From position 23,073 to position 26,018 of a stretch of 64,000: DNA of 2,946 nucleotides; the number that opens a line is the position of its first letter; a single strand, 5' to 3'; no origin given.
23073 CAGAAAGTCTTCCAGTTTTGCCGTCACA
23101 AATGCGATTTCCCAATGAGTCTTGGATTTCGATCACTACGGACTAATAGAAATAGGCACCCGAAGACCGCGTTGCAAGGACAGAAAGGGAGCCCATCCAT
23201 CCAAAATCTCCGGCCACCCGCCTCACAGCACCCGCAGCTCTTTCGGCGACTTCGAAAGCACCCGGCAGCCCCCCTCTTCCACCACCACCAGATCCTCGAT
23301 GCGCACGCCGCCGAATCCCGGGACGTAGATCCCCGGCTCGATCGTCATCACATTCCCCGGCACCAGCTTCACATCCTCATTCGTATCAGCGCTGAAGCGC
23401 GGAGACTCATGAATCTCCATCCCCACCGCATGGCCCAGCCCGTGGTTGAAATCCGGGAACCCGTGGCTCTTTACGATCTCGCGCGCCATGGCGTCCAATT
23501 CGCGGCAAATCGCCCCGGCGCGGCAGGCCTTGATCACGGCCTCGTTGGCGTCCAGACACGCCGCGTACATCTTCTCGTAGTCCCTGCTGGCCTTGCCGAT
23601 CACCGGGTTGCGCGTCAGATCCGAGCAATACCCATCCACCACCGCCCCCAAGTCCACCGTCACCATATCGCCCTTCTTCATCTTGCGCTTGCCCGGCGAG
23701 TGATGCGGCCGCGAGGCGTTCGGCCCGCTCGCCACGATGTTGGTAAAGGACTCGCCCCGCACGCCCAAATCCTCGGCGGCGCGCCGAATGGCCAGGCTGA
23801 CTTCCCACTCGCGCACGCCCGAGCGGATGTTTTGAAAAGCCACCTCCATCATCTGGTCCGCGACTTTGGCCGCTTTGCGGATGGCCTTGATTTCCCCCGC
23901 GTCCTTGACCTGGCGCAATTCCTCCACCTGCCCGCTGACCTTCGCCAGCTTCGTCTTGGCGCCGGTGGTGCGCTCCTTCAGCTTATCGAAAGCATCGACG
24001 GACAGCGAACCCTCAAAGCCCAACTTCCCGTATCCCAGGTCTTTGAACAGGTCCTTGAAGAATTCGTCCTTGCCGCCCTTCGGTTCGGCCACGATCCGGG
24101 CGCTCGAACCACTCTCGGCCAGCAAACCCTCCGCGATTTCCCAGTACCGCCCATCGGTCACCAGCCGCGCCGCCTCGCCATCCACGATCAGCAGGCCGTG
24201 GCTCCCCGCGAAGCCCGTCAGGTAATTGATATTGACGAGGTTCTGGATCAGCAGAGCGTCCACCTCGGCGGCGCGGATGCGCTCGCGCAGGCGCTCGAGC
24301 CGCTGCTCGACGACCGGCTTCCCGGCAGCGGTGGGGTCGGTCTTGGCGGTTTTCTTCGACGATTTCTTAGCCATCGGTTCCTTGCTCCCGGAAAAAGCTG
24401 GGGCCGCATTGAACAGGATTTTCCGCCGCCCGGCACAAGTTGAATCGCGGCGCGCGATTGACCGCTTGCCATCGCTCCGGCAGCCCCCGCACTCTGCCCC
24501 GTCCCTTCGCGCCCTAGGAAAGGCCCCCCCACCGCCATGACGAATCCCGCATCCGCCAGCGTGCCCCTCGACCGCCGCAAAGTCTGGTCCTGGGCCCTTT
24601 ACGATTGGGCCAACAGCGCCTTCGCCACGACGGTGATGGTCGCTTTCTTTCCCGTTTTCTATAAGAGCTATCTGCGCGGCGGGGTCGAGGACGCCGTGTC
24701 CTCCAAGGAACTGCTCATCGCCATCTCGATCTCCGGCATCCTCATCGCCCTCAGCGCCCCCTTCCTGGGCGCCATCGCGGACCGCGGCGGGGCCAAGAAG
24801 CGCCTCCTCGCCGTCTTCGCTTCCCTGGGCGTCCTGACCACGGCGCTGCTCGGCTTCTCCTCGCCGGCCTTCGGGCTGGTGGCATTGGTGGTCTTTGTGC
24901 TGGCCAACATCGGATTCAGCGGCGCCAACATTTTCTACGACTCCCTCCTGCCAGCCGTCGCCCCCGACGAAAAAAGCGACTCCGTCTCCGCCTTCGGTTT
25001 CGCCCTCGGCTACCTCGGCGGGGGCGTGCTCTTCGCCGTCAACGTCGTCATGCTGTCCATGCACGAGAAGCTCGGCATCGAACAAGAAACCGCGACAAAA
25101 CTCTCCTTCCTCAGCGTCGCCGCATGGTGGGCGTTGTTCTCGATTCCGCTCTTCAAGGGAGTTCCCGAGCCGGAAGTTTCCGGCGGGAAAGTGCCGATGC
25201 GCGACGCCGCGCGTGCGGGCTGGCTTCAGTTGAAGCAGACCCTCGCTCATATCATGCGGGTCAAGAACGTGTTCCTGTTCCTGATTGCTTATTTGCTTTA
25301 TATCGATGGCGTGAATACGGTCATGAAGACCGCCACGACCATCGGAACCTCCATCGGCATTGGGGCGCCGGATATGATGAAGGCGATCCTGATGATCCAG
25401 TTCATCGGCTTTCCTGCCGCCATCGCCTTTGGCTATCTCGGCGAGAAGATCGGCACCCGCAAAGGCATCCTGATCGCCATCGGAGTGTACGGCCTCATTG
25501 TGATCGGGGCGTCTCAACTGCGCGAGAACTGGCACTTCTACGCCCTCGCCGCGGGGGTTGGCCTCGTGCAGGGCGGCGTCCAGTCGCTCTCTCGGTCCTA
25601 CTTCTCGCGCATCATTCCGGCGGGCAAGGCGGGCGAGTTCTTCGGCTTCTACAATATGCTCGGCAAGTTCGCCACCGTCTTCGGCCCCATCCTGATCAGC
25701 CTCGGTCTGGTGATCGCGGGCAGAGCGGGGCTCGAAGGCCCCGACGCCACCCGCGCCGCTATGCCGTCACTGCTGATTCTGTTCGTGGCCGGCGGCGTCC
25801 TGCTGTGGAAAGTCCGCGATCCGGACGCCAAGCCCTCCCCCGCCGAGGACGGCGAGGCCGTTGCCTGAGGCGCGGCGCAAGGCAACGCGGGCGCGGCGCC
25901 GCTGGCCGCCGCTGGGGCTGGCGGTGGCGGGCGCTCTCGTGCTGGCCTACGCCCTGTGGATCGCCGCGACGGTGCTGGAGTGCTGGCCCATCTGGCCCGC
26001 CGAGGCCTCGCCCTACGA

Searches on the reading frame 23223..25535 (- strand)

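Call 10: search_protein_families(library=phrogs, proteins=[window:23223-25535:-], max_evalue=0.001)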
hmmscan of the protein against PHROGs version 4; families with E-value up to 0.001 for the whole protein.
window:23223-25535:- (770 aa): 1 family
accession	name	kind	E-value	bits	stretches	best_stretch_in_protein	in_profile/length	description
phrog_24316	-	unknown function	4.4e-64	217.8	1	518-769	111-361/367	-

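Call 11: search_protein_families(library=pfam, proteins=[window:23223-25535:-], max_evalue=0.001)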
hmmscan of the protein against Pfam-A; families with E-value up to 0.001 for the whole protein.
window:23223-25535:- (770 aa): 2 families
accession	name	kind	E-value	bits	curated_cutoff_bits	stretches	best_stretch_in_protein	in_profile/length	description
PF00557.29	Peptidase_M24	-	2.3e-66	224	23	1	551-754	2-208/208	Metallopeptidase family M24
PF01321.24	Creatinase_N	-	7.1e-20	72.3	22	1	412-543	1-128/128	Creatinase/Prolidase N-terminal domain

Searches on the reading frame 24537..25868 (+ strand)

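Call 65: search_protein_families(library=pfam, proteins=[window:24537-25868:+], max_evalue=0.0001)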
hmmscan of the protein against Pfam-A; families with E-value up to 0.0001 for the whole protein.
window:24537-25868:+ (443 aa): 2 families
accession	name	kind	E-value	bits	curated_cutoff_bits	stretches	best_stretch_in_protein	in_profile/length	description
PF11700.14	ATG22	-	3.4e-63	214.5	24.1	3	145-427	188-473/482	Vacuole effluxer Atg22 like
PF07690.21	MFS_1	-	7.1e-28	97.9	33.4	3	13-164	202-345/347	Major Facilitator Superfamily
